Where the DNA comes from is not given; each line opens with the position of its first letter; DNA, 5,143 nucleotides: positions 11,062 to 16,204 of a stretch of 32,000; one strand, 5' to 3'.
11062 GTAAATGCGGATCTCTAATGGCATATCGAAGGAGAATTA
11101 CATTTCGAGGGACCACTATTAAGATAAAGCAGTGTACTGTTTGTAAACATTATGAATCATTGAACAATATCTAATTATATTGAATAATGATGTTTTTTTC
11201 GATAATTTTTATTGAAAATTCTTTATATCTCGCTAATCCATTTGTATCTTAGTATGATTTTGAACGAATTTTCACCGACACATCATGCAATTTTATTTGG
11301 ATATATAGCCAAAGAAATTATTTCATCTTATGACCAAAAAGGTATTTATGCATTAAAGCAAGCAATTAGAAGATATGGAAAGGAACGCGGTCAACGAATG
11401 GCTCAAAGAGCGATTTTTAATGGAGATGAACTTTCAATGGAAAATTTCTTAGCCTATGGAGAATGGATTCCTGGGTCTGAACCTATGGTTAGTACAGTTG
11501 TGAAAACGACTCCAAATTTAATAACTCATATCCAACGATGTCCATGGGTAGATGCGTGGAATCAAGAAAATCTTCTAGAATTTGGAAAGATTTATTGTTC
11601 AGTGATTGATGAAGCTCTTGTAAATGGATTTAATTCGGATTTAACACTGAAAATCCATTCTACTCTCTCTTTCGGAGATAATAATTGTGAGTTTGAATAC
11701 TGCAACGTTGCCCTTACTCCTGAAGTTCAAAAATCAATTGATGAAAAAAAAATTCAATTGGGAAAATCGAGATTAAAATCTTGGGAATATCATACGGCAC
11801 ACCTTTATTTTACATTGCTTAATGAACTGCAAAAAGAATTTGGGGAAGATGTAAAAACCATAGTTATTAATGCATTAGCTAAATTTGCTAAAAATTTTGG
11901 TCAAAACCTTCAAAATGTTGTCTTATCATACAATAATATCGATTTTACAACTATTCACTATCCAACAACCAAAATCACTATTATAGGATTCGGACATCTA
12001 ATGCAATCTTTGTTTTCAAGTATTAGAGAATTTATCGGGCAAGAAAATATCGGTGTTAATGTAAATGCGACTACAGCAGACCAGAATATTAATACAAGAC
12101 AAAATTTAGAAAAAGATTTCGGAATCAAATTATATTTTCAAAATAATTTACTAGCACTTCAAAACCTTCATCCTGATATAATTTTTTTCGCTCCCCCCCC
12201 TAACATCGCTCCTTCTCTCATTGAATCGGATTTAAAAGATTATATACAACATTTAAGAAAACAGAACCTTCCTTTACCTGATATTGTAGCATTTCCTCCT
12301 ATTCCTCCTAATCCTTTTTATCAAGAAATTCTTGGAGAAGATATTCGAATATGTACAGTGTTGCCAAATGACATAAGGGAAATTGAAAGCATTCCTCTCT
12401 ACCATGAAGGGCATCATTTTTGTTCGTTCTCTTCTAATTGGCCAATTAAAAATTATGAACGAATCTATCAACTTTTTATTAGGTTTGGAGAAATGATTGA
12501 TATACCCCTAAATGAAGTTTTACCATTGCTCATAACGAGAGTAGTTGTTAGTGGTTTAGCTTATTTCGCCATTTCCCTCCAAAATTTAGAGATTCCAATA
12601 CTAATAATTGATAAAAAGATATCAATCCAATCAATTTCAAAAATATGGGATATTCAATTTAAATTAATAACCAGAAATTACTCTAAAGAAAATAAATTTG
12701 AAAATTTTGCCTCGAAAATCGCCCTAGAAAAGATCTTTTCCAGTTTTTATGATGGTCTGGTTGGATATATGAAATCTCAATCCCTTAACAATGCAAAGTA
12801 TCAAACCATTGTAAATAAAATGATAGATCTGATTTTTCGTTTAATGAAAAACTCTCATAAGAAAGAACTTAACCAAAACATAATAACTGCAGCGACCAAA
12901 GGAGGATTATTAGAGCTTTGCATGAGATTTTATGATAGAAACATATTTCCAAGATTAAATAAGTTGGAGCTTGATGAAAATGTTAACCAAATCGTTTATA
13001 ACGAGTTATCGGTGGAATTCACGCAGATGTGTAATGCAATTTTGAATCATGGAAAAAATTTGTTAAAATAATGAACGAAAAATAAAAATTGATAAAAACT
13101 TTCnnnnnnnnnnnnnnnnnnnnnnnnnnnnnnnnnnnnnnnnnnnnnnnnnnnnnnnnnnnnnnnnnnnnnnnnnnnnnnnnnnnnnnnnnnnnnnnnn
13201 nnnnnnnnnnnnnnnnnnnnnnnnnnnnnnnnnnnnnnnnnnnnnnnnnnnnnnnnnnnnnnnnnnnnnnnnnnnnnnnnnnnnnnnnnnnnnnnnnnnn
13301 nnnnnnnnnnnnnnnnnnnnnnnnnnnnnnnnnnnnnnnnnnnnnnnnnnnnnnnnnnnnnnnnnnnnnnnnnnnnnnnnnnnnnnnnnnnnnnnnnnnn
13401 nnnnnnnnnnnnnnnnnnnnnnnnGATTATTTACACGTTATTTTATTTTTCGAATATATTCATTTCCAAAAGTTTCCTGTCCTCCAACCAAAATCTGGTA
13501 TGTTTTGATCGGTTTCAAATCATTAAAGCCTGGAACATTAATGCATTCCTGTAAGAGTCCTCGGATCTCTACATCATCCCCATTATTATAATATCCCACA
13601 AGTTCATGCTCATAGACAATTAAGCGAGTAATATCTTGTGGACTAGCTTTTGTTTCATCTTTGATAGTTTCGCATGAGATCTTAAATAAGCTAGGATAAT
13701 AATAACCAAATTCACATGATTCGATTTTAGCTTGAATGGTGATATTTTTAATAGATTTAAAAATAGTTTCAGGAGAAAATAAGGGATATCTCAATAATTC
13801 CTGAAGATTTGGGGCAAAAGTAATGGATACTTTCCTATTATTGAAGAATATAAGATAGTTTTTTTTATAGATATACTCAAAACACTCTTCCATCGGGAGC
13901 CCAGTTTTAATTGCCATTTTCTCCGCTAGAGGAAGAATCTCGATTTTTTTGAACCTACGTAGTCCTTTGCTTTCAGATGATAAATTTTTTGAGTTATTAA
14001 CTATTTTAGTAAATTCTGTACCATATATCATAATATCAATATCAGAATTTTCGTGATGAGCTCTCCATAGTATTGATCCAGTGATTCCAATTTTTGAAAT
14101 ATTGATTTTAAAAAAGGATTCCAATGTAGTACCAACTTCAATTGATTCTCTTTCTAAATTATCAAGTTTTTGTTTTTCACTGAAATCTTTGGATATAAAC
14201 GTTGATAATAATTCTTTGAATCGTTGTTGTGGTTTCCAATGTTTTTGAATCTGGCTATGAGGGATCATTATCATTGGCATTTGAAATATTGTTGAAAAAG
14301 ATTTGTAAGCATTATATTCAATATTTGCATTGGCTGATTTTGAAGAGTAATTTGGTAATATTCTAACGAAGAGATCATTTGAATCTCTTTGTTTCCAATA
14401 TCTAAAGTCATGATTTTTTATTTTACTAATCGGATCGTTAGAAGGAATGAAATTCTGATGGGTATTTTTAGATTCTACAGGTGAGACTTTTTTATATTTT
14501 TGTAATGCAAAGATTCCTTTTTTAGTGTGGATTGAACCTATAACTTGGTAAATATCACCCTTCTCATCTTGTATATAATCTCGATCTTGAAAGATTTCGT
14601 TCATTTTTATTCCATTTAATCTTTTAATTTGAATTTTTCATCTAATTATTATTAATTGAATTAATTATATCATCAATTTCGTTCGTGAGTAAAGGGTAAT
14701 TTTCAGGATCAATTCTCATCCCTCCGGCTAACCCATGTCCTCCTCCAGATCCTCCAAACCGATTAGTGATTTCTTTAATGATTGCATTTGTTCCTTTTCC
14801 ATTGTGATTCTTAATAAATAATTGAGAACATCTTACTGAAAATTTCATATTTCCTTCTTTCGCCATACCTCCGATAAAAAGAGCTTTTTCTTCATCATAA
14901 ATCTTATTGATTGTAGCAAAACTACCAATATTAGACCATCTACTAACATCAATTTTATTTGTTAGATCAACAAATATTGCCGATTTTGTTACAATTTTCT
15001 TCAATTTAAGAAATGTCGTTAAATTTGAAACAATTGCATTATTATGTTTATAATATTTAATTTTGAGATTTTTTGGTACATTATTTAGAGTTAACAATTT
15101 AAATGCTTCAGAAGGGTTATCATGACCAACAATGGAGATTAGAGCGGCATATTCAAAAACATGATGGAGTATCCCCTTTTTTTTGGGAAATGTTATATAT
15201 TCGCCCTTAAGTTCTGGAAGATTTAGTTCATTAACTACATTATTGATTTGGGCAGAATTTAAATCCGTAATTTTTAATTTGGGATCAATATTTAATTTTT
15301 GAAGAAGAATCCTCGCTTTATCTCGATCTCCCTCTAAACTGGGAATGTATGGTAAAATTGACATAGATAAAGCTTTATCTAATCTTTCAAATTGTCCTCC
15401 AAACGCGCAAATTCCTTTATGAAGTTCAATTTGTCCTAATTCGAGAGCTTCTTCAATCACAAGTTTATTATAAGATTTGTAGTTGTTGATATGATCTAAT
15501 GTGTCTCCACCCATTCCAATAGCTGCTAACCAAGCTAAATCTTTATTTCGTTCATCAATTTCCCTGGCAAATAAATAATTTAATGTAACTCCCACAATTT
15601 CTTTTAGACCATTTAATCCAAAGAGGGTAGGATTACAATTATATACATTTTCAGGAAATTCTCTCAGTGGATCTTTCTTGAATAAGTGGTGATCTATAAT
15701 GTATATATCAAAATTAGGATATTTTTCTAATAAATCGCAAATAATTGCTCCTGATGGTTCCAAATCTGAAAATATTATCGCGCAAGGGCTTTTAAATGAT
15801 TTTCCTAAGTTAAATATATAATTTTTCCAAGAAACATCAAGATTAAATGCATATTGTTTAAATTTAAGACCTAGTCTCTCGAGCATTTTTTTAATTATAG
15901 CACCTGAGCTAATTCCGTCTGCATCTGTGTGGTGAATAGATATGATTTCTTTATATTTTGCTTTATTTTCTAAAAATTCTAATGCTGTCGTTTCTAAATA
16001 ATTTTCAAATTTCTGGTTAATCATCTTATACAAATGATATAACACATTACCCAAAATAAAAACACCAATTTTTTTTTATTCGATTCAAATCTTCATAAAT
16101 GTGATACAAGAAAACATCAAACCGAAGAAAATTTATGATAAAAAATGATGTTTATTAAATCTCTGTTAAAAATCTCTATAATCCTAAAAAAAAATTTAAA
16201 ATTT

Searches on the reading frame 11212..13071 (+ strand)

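Call 8: search_protein_families(library=pfam, proteins=[window:11212-13071:+], max_evalue=0.01)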
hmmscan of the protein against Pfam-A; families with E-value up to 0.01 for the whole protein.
window:11212-13071:+ (619 aa): 2 families
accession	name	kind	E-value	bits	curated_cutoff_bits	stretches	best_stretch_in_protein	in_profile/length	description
PF14196.11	ATC_hydrolase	-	7.9e-26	92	28.1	1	24-163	5-145/145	L-2-amino-thiazoline-4-carboxylic acid hydrolase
PF03807.23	F420_oxidored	-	0.0033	18.4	21.6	1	254-339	1-78/94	NADP oxidoreductase coenzyme F420-dependent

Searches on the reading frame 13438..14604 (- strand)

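Call 8: search_protein_families(library=pfam, proteins=[window:13438-14604:-], max_evalue=0.01)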
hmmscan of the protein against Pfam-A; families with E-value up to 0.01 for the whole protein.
window:13438-14604:- (388 aa): 2 families
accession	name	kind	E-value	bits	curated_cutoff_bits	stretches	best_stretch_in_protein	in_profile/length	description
PF18765.7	Polbeta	-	0.00015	22.3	26.9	1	168-226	12-69/93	Polymerase beta, Nucleotidyltransferase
PF01909.29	NTP_transf_2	-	0.00049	20.9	21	1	162-221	9-67/93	Nucleotidyltransferase domain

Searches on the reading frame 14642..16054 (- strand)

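Call 8: search_protein_families(library=pfam, proteins=[window:14642-16054:-], max_evalue=0.01)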
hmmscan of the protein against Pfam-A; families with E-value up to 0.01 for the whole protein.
window:14642-16054:- (470 aa): 3 families
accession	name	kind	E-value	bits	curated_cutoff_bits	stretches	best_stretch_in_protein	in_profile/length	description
PF02272.25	DHHA1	-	1.6e-06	28.9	25.9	1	382-465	24-101/102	DHHA1 domain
PF01368.27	DHH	-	0.0002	22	28.1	1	37-162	2-101/125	DHH family, N-terminal domain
PF21763.2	DHH_CID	-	0.00064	20.5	27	1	218-277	2-66/84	DHH-CID domain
